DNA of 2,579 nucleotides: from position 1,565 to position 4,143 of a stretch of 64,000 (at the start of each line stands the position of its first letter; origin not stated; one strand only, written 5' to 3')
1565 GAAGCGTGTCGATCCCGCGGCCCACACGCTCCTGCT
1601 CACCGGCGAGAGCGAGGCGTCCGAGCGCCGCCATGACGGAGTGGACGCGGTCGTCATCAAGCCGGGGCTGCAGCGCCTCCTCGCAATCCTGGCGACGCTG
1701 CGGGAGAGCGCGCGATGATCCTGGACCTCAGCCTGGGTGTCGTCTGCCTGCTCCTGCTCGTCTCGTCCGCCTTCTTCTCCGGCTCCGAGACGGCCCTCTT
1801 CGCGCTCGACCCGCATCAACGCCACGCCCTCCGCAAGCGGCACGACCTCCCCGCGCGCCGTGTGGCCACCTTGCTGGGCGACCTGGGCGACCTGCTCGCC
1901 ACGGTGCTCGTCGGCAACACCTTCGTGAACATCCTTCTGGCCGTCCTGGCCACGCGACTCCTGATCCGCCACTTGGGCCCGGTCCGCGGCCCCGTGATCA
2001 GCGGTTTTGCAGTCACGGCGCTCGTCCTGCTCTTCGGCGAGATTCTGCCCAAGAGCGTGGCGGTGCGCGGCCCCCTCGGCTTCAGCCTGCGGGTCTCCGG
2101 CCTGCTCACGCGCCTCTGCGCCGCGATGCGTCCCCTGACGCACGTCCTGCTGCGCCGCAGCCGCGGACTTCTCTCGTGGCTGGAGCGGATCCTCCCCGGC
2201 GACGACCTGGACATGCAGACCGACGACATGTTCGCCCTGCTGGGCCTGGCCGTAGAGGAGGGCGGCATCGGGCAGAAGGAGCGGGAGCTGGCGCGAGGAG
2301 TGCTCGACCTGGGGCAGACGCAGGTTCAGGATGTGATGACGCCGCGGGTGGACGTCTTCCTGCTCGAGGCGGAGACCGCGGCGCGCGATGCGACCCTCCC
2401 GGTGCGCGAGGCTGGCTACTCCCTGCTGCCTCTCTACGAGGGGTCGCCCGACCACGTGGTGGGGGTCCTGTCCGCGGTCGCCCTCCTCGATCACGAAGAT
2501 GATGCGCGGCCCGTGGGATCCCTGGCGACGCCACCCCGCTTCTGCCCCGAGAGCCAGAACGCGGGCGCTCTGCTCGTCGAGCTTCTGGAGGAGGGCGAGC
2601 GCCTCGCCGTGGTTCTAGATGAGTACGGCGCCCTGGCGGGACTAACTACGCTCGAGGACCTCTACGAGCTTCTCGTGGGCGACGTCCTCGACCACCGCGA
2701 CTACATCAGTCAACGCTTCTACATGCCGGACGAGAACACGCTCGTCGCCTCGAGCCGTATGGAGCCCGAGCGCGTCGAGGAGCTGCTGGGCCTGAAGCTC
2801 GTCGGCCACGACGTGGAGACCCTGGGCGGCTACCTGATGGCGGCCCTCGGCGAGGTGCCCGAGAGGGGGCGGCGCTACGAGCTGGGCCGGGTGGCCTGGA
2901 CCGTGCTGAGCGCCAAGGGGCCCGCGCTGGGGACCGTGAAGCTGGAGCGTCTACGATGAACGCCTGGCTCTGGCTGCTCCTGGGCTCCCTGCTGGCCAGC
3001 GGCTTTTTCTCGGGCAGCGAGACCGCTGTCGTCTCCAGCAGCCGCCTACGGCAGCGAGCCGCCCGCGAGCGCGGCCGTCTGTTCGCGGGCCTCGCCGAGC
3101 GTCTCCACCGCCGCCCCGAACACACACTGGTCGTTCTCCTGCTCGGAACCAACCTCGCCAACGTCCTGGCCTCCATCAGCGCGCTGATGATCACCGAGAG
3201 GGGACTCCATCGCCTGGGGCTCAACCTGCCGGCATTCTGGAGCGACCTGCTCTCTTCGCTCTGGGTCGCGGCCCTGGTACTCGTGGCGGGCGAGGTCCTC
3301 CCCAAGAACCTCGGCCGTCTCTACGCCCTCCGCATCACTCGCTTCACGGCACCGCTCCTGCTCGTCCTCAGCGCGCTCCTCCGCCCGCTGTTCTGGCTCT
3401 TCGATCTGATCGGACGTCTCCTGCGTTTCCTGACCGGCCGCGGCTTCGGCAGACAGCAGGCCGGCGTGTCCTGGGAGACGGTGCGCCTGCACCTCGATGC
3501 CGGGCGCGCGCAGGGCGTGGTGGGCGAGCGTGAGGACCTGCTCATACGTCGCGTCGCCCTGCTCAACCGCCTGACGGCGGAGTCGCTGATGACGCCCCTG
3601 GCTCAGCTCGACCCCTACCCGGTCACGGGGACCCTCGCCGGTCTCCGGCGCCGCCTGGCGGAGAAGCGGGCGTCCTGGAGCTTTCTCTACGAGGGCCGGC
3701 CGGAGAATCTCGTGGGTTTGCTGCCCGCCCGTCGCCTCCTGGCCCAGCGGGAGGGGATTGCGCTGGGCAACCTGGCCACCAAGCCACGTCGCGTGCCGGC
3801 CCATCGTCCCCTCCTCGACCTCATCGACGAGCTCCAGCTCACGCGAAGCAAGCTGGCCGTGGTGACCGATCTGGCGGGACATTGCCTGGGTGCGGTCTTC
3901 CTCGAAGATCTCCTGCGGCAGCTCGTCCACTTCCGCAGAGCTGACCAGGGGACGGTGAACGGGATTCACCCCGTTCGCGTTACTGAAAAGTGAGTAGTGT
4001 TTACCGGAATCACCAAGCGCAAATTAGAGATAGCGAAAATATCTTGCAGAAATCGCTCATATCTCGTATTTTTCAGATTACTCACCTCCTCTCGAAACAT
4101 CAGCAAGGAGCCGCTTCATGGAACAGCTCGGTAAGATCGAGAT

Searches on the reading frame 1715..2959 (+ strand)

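Call 4: search_protein_families(library=pfam, proteins=[window:1715-2959:+], max_evalue=0.01)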
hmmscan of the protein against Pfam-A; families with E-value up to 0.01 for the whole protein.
window:1715-2959:+ (414 aa): 3 families
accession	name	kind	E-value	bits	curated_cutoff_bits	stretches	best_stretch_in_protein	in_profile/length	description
PF01595.25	CNNM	-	6.6e-36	124.1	28.4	1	11-189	3-181/181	Cyclin M transmembrane N-terminal domain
PF03471.22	CorC_HlyC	-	6.2e-13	49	27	1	339-413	4-80/81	Transporter associated domain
PF00571.33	CBS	-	1.1e-05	26.1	24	0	271-321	6-56/57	CBS domain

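Call 5: search_protein_families(library=ncbifam, proteins=[window:1715-2959:+], max_evalue=0.01)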
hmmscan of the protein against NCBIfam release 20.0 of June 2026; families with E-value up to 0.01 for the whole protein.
window:1715-2959:+ (414 aa): 4 families
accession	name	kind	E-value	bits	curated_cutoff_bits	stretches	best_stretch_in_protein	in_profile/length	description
TIGR03520.1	GldE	subfamily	2e-54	185.2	376.05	1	12-408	2-403/408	gliding motility-associated protein GldE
NF008604.1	PRK11573.1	equivalog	1.6e-37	129.4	475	1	8-411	10-417/428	hypothetical protein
NF052568.1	PolamExpPaeASal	equivalog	1.9e-27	96.2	500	1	9-385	6-397/424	polyamine export protein PaeA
NF011675.0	PRK15094.1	equivalog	7.2e-25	87.9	379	1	168-397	33-266/292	CNNM family magnesium/cobalt transport protein CorC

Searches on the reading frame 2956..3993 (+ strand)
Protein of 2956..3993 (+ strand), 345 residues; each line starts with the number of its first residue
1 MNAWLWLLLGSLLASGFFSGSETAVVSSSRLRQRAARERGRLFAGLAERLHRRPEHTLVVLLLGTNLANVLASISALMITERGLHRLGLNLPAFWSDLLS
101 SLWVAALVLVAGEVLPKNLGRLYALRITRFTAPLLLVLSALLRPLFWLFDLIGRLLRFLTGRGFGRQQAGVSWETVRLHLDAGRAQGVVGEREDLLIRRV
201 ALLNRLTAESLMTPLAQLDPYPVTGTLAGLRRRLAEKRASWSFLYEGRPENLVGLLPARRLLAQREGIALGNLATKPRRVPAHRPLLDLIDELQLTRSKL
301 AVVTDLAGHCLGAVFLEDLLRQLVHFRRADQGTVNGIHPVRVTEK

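Call 4: search_protein_families(library=pfam, proteins=[window:2956-3993:+], max_evalue=0.01)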
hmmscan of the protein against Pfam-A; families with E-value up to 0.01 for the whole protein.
window:2956-3993:+ (345 aa): 1 family
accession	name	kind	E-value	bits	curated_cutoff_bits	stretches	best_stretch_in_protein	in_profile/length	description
PF01595.25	CNNM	-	1.5e-33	116.4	28.4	1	8-193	3-181/181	Cyclin M transmembrane N-terminal domain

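Call 5: search_protein_families(library=ncbifam, proteins=[window:2956-3993:+], max_evalue=0.01)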
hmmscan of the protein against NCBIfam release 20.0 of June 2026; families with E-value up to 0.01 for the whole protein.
window:2956-3993:+ (345 aa): 3 families
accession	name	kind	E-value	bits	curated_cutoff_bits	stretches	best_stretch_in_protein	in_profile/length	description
NF008604.1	PRK11573.1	equivalog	8.7e-24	84.2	475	1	7-324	12-326/428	hypothetical protein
NF052568.1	PolamExpPaeASal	equivalog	8.1e-19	67.7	500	1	11-323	11-332/424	polyamine export protein PaeA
TIGR03520.1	GldE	subfamily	1.8e-17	63.5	376.05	1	12-324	5-311/408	gliding motility-associated protein GldE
